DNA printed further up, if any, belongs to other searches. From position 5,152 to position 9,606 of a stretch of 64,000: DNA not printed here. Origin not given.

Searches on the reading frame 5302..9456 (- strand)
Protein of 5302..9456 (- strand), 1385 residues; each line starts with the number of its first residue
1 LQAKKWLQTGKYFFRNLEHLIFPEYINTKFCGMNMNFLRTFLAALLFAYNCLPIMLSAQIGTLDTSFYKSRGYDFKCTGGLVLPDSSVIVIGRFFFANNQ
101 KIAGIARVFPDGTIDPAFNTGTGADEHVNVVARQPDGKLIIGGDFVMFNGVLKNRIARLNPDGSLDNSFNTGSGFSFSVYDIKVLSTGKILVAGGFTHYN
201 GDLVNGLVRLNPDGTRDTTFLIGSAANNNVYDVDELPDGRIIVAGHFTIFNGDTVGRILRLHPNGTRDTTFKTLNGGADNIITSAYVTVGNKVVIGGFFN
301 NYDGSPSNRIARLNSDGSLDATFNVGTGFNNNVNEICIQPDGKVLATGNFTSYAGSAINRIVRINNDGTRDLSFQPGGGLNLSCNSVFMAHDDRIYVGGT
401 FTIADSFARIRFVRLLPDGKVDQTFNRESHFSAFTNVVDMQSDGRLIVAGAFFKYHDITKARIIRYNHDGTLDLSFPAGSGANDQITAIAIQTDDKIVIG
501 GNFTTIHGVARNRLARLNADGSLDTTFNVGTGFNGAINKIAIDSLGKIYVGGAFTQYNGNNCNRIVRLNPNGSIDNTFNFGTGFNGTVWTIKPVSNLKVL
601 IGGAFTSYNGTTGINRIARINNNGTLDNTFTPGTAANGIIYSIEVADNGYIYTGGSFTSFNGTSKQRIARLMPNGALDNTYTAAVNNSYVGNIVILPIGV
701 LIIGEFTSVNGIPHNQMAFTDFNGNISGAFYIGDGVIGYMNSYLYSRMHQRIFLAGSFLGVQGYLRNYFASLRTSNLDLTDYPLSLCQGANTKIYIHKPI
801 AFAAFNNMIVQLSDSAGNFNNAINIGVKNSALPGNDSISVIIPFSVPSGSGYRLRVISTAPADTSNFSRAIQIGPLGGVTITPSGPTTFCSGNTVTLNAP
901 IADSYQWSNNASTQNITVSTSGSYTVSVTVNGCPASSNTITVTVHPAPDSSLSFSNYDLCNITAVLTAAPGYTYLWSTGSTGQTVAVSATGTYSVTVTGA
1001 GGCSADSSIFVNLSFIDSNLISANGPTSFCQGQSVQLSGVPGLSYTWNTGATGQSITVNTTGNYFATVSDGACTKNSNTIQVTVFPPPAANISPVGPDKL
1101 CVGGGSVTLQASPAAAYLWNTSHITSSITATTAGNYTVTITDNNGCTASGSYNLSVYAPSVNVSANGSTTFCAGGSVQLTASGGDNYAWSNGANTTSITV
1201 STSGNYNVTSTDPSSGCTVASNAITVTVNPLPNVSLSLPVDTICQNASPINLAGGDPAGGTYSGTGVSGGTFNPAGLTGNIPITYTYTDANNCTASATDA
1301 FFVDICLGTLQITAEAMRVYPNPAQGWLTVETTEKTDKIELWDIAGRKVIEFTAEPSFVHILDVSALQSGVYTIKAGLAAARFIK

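Call 10: search_protein_families(library=pfam, proteins=[window:5302-9456:-], max_evalue=0.01)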
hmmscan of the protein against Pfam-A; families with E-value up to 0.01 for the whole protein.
window:5302-9456:- (1385 aa): 5 families
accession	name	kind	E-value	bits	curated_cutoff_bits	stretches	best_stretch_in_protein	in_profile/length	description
PF17164.10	DUF5122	-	1.9e-136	444.4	27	12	134-169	1-36/36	Domain of unknown function (DUF5122) beta-propeller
PF18962.6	Por_Secre_tail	-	2e-11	44.4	27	1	1319-1376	1-62/75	Secretion system C-terminal sorting domain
PF12768.13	Rax2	-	1.1e-10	41.8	28.8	1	532-612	21-100/254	Rax2 C-terminal beta propeller domain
PF04862.18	DUF642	-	0.00019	21.7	27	0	1115-1203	59-137/157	Protein of unknown function (DUF642)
PF00400.38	WD40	-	0.0022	18.9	27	0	328-348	9-29/39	WD domain, G-beta repeat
